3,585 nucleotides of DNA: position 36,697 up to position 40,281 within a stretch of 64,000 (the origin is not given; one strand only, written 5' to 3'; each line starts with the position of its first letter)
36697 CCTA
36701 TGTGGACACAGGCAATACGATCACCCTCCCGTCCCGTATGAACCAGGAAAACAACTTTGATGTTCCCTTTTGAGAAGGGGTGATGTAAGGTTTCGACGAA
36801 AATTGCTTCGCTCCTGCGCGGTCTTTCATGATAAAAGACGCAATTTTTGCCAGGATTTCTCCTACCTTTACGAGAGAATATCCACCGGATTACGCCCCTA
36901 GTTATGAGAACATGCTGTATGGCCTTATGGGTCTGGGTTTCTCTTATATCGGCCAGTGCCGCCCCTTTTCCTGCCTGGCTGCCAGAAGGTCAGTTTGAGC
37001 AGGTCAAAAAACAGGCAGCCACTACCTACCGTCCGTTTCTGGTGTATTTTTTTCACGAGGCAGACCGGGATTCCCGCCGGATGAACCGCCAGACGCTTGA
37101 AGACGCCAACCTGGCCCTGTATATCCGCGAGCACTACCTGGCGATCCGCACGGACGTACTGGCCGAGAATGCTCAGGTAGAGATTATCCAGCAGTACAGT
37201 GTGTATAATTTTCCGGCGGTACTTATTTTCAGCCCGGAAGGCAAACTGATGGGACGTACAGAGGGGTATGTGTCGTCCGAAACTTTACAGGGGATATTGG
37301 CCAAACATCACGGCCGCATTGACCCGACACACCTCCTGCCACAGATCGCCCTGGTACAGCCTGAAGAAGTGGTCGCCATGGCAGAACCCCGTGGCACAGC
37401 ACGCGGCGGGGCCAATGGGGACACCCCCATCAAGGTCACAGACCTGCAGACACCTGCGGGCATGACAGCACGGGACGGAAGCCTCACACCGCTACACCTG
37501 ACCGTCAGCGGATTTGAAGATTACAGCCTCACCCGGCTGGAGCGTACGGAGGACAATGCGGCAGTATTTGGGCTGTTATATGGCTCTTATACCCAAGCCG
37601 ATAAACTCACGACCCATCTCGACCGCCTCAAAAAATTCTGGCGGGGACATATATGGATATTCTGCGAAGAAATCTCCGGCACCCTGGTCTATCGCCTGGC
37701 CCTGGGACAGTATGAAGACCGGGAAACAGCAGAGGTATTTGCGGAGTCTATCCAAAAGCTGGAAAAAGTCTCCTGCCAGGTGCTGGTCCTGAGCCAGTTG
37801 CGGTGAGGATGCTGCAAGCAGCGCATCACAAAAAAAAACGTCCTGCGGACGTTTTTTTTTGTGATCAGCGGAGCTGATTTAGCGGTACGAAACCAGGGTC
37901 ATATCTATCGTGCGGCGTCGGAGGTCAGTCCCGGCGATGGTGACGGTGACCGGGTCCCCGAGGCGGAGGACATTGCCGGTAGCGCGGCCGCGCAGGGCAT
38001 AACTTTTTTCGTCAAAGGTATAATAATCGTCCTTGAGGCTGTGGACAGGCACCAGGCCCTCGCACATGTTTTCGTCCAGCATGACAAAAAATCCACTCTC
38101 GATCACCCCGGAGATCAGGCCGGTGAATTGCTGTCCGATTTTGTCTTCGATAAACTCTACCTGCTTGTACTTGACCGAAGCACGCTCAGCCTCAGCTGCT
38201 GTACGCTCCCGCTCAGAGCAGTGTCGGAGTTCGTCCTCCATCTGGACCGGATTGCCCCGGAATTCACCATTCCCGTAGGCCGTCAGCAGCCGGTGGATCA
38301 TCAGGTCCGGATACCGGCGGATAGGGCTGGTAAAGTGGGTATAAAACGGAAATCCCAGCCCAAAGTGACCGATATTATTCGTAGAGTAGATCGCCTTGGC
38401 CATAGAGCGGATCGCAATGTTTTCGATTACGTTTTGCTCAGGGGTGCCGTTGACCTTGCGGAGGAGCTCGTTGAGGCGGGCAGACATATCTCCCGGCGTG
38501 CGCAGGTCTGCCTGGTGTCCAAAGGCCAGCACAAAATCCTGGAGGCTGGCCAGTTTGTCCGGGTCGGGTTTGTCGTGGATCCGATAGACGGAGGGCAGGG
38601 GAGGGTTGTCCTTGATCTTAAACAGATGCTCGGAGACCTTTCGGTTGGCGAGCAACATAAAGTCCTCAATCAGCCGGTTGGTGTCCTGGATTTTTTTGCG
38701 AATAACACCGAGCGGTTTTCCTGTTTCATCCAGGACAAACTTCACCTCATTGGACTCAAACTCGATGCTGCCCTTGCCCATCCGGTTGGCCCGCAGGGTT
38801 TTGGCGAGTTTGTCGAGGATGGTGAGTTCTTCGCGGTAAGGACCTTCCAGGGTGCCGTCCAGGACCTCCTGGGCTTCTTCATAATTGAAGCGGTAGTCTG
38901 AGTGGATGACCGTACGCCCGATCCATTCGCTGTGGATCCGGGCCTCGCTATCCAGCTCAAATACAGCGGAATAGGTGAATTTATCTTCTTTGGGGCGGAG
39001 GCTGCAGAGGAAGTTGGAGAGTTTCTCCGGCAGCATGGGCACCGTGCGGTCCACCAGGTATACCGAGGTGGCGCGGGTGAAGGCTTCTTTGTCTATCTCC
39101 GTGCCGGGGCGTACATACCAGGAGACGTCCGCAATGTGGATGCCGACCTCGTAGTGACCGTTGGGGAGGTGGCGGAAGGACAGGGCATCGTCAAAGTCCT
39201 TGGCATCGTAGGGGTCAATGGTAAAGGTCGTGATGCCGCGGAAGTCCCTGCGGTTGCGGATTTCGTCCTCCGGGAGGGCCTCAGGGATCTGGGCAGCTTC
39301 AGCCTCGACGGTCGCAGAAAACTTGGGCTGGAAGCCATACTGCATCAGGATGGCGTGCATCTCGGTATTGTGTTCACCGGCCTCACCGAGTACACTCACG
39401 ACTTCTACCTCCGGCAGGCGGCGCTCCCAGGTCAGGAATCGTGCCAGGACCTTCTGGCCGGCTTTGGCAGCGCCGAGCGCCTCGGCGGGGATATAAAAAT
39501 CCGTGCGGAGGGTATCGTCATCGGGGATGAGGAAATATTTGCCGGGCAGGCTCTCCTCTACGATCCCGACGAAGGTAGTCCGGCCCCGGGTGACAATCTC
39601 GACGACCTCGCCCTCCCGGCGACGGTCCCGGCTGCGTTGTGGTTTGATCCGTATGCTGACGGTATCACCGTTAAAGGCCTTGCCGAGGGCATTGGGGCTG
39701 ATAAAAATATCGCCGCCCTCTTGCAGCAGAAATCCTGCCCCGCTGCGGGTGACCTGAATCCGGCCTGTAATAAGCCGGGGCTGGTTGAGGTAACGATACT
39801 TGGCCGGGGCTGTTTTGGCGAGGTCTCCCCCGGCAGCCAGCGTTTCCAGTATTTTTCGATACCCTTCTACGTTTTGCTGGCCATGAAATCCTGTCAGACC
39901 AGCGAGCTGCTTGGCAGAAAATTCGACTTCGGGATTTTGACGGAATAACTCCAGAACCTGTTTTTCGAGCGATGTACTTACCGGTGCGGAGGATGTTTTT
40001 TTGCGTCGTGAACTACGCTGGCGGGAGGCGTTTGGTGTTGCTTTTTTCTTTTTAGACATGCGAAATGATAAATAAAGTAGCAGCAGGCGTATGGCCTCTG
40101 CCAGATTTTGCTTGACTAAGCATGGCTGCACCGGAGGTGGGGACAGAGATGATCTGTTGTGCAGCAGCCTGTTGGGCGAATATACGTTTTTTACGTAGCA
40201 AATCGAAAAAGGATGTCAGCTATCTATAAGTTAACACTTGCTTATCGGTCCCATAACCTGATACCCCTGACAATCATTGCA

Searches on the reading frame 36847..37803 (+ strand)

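Call 7: search_protein_families(library=pfam, proteins=[window:36847-37803:+], max_evalue=0.01)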
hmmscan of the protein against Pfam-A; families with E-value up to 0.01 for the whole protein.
window:36847-37803:+ (319 aa): 3 families
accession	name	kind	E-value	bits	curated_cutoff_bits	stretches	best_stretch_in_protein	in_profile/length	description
PF13098.12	Thioredoxin_2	-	9.4e-07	29.6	27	1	59-151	3-104/104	Thioredoxin-like domain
PF13899.12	Thioredoxin_7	-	2.8e-06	27.8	27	1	49-130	5-83/83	Thioredoxin-like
PF05036.18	SPOR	-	0.0098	16.6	21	0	267-312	29-74/76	SPOR domain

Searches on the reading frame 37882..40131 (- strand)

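Call 7: search_protein_families(library=pfam, proteins=[window:37882-40131:-], max_evalue=0.01)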
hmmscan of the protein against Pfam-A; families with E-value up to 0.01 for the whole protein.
window:37882-40131:- (750 aa): 7 families
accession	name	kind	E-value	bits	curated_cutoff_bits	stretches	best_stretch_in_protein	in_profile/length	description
PF00773.25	RNB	-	1.1e-105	354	29.3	1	294-619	1-323/326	RNB domain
PF17876.7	CSD2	-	4.8e-25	87.9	26.2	2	200-272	1-74/74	Cold shock domain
PF08206.17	OB_RNB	-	3.9e-19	68.5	24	1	123-179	1-58/58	Ribonuclease B OB domain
PF00575.29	S1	-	1.1e-07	32.6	22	1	663-745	2-72/74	S1 RNA binding domain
PF17849.7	OB_Dis3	-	4.9e-07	30.2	22.8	1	224-266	33-77/77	Dis3-like cold-shock domain 2 (CSD2)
PF22896.3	OB_RNR_1st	-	0.0014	19.3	28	0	110-169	33-96/99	Ribonuclease R, OB first domain, N-terminal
PF18614.7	RNase_II_C_S1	-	0.0054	17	26.6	0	712-747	23-59/59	RNase II-type exonuclease C-terminal S1 domain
